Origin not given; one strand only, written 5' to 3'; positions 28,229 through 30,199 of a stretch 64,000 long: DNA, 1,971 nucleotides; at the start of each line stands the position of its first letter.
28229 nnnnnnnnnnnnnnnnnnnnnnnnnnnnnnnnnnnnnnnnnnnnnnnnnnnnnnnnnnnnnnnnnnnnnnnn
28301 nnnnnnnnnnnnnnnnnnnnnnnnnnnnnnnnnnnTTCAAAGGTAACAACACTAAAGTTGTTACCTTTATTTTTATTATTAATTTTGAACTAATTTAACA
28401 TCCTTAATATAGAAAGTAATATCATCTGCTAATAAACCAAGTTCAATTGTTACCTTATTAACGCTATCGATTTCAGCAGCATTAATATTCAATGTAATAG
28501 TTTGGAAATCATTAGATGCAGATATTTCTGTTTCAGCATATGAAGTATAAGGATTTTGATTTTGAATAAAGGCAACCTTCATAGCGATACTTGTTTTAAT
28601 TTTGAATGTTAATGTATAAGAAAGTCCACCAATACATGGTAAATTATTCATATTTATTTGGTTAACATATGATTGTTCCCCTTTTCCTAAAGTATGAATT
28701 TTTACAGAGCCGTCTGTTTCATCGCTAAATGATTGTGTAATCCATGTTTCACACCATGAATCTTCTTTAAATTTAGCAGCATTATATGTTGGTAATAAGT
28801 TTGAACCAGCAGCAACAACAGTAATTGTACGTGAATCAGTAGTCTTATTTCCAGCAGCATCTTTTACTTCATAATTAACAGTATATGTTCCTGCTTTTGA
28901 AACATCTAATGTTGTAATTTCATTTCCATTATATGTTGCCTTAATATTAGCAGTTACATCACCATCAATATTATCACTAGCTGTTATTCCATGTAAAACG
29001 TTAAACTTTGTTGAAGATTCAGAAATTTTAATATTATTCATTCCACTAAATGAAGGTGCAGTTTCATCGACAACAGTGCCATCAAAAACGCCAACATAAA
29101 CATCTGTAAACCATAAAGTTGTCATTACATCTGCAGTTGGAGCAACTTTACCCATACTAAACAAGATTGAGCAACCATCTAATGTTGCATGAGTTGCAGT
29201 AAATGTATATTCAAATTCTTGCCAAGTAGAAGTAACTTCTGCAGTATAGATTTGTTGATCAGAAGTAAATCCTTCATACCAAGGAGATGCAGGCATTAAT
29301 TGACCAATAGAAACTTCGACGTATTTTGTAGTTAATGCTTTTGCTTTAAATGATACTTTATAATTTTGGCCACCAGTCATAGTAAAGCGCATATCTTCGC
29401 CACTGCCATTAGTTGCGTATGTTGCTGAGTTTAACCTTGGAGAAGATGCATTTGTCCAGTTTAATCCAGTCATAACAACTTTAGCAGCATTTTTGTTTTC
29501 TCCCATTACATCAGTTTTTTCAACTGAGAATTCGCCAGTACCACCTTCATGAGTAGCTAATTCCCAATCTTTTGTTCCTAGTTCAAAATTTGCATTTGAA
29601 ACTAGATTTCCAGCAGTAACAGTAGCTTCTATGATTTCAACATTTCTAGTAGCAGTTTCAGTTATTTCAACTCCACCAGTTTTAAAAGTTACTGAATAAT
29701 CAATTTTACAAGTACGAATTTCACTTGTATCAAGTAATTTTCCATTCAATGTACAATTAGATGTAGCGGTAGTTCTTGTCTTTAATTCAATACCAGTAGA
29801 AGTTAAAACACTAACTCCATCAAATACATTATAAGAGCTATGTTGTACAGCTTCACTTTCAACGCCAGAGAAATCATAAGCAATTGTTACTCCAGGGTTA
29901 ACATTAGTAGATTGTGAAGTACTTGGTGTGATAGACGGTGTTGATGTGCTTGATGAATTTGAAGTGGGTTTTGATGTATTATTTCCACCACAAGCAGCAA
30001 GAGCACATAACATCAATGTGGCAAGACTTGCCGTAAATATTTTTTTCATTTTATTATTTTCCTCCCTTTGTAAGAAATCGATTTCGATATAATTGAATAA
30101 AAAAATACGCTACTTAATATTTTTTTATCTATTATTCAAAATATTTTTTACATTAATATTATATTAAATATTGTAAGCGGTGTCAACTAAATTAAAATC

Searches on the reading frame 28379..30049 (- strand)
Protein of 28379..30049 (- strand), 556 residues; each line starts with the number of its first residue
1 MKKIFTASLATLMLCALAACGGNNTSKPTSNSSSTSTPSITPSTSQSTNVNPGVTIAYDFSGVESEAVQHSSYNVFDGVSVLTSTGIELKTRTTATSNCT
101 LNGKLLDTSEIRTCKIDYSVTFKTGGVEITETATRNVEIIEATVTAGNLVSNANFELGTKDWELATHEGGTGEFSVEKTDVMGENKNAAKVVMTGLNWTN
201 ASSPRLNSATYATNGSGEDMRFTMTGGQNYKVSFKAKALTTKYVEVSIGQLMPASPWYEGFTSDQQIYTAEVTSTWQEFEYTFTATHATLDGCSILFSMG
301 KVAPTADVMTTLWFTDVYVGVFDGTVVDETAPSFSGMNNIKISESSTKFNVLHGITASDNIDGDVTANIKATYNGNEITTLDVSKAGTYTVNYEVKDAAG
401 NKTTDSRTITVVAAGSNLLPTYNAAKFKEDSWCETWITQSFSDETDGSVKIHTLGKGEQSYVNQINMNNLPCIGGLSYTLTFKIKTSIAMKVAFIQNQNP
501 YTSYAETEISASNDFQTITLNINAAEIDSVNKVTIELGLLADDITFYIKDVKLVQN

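Call 9: search_protein_families(library=pfam, proteins=[window:28379-30049:-])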
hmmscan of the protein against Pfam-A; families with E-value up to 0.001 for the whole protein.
window:28379-30049:- (556 aa): 1 family
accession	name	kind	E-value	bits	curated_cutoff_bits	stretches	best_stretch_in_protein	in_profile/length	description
PF16403.11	Bact_surface_Ig-like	-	1e-11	45.2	27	1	347-411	15-71/71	Bacterial surface protein, Ig-like domain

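Call 61: find_homologous_proteins(query=window:28379-30049:-, max_evalue=1e-20)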
Query window:28379-30049:- (556 aa): 10 proteins with E <= 1e-20 among 8000 candidates.
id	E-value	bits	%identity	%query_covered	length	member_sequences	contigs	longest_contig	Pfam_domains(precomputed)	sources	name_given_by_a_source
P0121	0.0e+0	1213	100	100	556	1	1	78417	PF16403.12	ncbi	-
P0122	9.5e-254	861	71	100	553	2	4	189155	PF02018.24,PF16403.12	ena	-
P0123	5.4e-251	852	69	100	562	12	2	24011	PF02018.24,PF16403.12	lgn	-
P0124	1.4e-244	831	69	100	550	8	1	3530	PF02018.24,PF16403.12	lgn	-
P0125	6.2e-242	822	68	100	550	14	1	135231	PF02018.24,PF16403.12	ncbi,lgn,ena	-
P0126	1.2e-231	788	65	100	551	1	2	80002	PF02018.24,PF16403.12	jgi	-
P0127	1.3e-202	692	59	100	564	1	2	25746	PF02018.24,PF16403.12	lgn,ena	-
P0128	1.5e-174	600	71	67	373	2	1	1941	PF02018.24,PF16403.12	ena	-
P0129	2.2e-31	127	28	86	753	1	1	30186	PF09479.17,PF02018.24,PF16403.12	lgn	-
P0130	1.0e-22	99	50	12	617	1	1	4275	PF15418.13,PF00801.27,PF18981.7,PF17892.8,PF02494.23,PF16403.12,PF12245.15,PF23237.2,PF17963.8,PF07523.19,PF05345.19,PF19077.7,PF04234.19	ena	-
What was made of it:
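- Tried and rejected: The source contig appeared only through the first gene of operon A (P0121, 100% identical; call 61).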

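Call 62: find_encoding_contigs(protein=P0122, flank=10000, max_places=3)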
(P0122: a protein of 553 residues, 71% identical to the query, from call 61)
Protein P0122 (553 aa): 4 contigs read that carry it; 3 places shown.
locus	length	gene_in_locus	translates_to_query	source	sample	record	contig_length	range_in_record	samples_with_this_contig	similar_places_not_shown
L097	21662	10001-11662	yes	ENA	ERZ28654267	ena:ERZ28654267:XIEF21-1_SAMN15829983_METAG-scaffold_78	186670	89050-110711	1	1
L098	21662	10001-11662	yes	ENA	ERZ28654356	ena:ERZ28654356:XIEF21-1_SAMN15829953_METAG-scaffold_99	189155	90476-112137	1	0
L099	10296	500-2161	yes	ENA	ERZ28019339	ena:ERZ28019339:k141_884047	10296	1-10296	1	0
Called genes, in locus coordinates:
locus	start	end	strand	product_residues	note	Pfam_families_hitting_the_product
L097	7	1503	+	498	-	PF09479:Flg_new (weak), PF13306:LRR_5, PF13855:LRR_8 (faint), PF13306:LRR_5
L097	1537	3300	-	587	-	PF08439:Peptidase_M3_N, PF01432:Peptidase_M3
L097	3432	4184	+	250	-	PF01553:Acyltransferase (faint)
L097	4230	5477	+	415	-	PF13167:GTP-bdg_N, PF16360:GTP-bdg_M, PF01926:MMR_HSR1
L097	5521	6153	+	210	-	PF08291:Peptidase_M15_3 (weak), PF09374:PG_binding_3 (faint), PF01471:PG_binding_1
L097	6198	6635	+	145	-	-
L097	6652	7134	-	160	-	PF01467:CTP_transf_like, PF08218:Citrate_ly_lig (weak)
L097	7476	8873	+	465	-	PF01336:tRNA_anti-codon, PF00152:tRNA-synt_2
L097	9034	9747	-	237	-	PF14378:PAP2_3, PF01569:PAP2 (weak)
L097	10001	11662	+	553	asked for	PF02018:CBM_4_9 (faint), PF16403:Bact_surface_Ig-like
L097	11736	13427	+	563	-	-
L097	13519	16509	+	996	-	PF01547:SBP_bac_1, PF13416:SBP_bac_8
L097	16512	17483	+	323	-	PF00528:BPD_transp_1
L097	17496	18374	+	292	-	PF00528:BPD_transp_1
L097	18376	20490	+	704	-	PF07719:TPR_2 (faint), PF13414:TPR_11 (faint), PF04893:Yip1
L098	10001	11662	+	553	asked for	PF02018:CBM_4_9 (faint), PF16403:Bact_surface_Ig-like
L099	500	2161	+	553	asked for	PF02018:CBM_4_9 (faint), PF16403:Bact_surface_Ig-like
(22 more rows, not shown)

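Call 63: find_encoding_contigs(protein=P0125, flank=10000, max_places=3)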
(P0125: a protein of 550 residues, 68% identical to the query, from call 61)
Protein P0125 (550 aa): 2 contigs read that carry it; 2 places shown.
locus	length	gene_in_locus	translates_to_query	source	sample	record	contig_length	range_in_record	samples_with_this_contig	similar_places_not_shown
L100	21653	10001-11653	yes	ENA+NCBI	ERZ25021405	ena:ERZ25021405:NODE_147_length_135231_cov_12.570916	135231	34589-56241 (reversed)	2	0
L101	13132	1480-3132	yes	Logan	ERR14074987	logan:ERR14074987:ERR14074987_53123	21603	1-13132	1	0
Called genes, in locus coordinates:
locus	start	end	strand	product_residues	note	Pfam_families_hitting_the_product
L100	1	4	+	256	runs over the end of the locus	PF01746:tRNA_m1G_MT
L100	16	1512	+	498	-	PF09479:Flg_new, PF13306:LRR_5, PF13855:LRR_8 (faint), PF13306:LRR_5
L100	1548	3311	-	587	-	PF08439:Peptidase_M3_N, PF01432:Peptidase_M3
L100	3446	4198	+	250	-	-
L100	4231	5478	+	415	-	PF13167:GTP-bdg_N, PF16360:GTP-bdg_M, PF01926:MMR_HSR1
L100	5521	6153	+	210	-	PF08291:Peptidase_M15_3 (weak), PF09374:PG_binding_3 (faint), PF01471:PG_binding_1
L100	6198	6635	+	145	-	-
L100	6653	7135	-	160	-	PF01467:CTP_transf_like, PF08218:Citrate_ly_lig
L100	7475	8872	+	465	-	PF01336:tRNA_anti-codon, PF00152:tRNA-synt_2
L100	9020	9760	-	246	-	PF14378:PAP2_3, PF01569:PAP2 (weak)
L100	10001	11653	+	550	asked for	PF02018:CBM_4_9, PF16403:Bact_surface_Ig-like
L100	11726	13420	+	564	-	-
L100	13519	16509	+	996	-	PF01547:SBP_bac_1, PF13416:SBP_bac_8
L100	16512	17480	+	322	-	PF00528:BPD_transp_1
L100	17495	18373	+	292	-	PF00528:BPD_transp_1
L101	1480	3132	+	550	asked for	PF02018:CBM_4_9, PF16403:Bact_surface_Ig-like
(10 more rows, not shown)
